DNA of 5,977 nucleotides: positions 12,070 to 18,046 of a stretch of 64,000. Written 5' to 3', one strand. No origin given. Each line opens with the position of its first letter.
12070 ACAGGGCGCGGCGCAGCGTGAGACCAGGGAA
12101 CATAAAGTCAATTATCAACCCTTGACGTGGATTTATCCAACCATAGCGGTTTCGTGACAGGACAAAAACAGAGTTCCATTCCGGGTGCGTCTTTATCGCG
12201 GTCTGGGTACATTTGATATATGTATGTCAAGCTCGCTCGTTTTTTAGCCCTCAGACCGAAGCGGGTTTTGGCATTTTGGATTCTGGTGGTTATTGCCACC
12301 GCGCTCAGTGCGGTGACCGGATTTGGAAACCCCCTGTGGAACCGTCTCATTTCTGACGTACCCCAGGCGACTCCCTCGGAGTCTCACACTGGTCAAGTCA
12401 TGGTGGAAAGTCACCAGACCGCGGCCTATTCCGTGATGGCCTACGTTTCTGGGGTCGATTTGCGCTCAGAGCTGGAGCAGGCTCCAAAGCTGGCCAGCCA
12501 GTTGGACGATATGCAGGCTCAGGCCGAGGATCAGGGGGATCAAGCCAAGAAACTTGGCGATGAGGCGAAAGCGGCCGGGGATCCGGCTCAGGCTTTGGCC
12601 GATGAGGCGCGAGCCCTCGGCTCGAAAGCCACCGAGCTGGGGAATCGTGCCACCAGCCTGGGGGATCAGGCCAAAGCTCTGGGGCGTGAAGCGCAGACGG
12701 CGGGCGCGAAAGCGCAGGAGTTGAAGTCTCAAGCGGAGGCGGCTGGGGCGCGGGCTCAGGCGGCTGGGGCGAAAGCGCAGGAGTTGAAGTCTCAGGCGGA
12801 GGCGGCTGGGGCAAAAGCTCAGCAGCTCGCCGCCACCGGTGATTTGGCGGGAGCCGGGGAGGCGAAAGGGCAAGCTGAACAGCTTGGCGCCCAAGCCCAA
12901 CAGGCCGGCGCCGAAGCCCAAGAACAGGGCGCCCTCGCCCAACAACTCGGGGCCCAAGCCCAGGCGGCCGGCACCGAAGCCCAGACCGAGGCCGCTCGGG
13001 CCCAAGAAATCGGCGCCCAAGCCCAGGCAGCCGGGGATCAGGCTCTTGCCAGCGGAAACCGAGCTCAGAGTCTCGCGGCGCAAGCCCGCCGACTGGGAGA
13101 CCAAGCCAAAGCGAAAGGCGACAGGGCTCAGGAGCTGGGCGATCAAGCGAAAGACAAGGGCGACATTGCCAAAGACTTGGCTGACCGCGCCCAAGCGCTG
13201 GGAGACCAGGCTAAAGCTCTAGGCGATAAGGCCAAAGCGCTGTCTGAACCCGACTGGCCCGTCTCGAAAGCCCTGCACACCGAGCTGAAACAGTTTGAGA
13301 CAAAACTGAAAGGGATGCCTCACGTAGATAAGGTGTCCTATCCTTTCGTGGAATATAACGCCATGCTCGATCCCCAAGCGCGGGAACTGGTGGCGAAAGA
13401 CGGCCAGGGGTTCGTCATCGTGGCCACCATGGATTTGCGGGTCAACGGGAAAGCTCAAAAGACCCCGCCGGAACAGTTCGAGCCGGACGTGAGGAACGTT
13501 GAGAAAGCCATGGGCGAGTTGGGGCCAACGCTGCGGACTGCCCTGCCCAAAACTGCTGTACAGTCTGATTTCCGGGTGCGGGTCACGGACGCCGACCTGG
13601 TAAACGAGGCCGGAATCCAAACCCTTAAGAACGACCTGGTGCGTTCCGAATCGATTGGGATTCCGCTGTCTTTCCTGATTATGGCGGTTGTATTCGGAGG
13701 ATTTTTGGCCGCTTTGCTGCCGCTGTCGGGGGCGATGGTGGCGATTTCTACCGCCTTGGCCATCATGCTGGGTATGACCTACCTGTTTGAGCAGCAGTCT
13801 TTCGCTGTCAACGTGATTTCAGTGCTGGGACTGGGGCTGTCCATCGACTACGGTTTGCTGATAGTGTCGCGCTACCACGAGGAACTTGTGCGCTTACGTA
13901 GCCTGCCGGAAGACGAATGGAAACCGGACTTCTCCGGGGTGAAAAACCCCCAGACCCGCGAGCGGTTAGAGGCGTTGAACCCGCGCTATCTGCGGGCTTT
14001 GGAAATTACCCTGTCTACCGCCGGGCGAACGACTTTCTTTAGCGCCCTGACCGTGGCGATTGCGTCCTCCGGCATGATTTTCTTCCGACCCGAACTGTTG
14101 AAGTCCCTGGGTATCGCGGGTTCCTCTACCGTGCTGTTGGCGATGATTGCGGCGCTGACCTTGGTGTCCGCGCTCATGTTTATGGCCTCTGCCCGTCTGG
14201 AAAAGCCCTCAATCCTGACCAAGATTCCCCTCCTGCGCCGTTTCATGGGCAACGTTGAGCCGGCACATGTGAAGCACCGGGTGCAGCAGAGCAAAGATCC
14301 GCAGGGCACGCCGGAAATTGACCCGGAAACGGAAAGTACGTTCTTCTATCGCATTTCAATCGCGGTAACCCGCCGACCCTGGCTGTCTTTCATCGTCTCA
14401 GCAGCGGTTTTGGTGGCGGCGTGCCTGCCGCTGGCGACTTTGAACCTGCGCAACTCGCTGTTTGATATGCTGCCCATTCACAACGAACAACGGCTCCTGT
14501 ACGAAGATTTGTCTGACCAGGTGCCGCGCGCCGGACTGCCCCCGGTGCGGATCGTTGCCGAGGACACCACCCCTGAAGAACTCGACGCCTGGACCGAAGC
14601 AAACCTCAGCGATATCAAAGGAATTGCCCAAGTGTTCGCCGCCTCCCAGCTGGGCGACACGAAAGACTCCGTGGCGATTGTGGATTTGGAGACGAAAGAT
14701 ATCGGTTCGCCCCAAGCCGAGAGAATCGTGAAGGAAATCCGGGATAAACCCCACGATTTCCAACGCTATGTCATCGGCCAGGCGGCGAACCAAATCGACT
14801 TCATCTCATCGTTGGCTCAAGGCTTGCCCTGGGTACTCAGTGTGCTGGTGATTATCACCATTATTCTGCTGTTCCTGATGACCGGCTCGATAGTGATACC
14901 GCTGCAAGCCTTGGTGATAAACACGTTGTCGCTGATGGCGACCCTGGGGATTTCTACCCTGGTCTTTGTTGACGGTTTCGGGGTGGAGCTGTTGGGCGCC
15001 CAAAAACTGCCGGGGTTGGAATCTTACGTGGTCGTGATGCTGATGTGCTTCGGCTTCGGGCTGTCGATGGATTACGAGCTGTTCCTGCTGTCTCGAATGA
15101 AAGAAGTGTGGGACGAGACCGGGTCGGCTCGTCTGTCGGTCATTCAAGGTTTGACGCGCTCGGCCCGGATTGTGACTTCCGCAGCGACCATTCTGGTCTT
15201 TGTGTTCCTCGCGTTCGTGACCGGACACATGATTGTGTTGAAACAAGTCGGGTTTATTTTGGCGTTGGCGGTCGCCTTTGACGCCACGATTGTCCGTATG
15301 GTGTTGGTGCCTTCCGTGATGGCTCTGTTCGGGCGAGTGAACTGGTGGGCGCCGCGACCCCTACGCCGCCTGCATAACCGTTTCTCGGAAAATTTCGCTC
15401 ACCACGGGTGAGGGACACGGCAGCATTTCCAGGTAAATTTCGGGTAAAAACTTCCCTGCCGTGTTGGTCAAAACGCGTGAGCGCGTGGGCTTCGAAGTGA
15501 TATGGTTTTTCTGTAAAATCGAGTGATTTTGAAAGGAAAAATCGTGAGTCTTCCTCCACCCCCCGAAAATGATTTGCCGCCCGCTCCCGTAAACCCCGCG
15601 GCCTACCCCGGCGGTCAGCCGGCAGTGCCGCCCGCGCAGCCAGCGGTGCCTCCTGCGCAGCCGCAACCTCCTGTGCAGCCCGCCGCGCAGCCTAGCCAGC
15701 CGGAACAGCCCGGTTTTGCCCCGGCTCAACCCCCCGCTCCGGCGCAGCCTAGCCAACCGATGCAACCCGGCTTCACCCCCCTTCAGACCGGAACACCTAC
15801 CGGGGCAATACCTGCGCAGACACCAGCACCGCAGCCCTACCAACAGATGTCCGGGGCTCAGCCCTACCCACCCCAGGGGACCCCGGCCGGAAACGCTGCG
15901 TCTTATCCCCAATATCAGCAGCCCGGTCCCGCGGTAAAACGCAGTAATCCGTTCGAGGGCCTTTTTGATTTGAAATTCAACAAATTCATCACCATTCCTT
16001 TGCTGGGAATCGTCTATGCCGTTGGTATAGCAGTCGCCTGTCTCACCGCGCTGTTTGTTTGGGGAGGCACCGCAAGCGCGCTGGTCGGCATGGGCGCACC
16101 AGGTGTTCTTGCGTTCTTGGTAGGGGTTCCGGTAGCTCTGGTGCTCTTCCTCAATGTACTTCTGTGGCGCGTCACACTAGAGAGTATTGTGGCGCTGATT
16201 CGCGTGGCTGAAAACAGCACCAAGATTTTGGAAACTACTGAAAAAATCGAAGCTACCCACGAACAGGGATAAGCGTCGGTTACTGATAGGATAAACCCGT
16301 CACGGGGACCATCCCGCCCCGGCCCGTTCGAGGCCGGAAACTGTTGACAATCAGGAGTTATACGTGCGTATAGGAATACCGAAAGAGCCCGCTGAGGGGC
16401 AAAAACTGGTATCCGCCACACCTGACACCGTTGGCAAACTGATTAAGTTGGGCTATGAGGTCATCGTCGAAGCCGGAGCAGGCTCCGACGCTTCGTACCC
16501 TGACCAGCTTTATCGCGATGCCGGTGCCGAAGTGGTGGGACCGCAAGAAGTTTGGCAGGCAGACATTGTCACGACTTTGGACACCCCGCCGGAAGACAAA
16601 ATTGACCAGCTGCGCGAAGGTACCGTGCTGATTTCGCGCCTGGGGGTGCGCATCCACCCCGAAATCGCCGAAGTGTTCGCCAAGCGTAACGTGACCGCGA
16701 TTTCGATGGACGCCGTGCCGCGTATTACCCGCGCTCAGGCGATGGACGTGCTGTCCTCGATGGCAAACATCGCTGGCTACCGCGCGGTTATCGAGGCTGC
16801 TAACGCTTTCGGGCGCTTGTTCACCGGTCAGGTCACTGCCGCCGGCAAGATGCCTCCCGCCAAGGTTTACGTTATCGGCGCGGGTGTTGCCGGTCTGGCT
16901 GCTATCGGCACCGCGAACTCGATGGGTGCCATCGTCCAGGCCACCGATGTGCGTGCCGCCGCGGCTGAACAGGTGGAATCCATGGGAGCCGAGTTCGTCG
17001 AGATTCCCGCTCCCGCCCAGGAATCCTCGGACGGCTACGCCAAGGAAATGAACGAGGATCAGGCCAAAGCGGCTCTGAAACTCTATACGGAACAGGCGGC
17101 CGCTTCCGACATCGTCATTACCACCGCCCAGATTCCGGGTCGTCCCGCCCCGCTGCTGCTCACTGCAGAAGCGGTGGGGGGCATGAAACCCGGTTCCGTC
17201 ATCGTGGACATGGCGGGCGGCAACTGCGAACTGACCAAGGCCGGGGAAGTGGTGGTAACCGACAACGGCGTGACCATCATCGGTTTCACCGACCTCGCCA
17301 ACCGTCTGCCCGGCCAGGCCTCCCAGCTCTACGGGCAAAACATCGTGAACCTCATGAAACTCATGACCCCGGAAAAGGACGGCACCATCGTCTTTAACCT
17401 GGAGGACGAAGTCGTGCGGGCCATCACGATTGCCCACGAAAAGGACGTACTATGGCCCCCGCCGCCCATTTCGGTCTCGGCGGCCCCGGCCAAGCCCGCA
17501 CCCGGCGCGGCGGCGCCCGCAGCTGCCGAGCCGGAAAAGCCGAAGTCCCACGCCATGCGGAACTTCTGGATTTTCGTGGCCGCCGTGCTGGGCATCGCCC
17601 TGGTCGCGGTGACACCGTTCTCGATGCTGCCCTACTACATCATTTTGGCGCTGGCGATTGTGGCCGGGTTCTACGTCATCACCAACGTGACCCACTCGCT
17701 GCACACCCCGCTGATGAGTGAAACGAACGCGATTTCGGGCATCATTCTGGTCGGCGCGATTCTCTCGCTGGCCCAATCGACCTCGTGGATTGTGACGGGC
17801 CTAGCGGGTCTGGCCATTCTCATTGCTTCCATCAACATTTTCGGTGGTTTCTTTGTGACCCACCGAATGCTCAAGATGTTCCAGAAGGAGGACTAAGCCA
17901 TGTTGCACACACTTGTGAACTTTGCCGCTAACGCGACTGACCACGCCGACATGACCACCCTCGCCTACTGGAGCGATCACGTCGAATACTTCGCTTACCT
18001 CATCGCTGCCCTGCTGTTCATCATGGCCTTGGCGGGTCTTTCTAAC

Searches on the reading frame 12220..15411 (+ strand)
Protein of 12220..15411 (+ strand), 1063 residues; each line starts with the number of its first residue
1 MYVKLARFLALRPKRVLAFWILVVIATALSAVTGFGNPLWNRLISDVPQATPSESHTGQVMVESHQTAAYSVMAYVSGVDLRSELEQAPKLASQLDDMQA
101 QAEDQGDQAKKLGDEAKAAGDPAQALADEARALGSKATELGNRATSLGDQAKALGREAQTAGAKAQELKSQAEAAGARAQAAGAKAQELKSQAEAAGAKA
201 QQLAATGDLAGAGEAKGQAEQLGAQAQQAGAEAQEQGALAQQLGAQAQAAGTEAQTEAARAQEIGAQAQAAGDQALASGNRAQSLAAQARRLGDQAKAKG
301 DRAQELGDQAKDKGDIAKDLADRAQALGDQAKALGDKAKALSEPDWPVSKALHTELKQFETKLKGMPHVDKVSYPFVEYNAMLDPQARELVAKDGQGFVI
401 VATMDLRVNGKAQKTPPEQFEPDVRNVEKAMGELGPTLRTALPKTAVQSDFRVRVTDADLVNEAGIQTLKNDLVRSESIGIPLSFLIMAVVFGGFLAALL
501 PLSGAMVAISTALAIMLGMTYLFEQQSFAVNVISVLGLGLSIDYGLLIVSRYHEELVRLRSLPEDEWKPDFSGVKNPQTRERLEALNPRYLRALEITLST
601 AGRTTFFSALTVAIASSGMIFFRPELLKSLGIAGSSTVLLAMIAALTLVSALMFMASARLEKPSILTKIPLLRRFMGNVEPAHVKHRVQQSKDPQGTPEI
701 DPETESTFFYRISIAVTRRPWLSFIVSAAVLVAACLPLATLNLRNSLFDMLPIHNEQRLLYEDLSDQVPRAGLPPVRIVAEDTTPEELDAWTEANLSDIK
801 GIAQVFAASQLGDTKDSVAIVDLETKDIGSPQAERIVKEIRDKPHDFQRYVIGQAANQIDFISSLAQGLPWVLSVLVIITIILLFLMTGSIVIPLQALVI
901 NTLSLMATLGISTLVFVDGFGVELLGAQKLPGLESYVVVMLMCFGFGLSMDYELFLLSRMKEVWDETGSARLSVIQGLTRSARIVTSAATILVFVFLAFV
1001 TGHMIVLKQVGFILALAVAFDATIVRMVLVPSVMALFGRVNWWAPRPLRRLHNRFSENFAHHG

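Call 6: search_protein_families(library=pfam, proteins=[window:12220-15411:+], max_evalue=0.01)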
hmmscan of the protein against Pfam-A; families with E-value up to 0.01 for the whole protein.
window:12220-15411:+ (1063 aa): 2 families
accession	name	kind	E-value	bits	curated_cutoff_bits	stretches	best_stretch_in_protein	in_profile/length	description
PF03176.21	MMPL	-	8.2e-49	166.8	20.5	3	827-1046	101-311/333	MMPL family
PF06008.19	Laminin_I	-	3.4e-07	30.7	34.6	1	278-362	45-130/259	Laminin Domain I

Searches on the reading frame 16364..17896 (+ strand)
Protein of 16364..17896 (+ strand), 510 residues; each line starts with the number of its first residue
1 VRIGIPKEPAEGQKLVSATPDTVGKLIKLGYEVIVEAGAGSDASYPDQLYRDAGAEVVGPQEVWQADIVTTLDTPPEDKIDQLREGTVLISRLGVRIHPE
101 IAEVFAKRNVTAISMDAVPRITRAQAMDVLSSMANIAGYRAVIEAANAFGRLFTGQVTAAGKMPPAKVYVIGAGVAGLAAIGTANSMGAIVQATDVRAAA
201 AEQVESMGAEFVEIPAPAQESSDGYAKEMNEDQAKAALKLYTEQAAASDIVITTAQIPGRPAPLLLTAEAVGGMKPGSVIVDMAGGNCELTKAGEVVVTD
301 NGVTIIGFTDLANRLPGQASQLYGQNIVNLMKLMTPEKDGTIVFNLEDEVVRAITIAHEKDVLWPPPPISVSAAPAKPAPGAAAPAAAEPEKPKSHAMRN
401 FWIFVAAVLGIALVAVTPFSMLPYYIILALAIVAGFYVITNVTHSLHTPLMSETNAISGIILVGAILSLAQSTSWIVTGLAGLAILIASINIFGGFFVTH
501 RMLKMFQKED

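Call 6: search_protein_families(library=pfam, proteins=[window:16364-17896:+], max_evalue=0.01)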
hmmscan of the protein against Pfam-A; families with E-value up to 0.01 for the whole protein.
window:16364-17896:+ (510 aa): 5 families
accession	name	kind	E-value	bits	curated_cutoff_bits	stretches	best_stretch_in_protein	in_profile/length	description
PF01262.27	AlaDh_PNT_C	-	4.6e-59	199.9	23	1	141-364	1-213/214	Alanine dehydrogenase/PNT, C-terminal domain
PF05222.21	AlaDh_PNT_N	-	4.7e-37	127.7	30.4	1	4-137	1-136/136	Alanine dehydrogenase/PNT, N-terminal domain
PF12769.12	PNTB_4TM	-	1.9e-31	108.8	26.2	1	426-508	3-85/85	4TM region of pyridine nucleotide transhydrogenase, mitoch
PF02826.25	2-Hacid_dh_C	-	0.0009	19.1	25.1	0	162-219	33-90/178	D-isomer specific 2-hydroxyacid dehydrogenase, NAD binding domain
PF00107.32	ADH_zinc_N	-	0.0056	17.1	31.8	1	177-238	3-63/129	Zinc-binding dehydrogenase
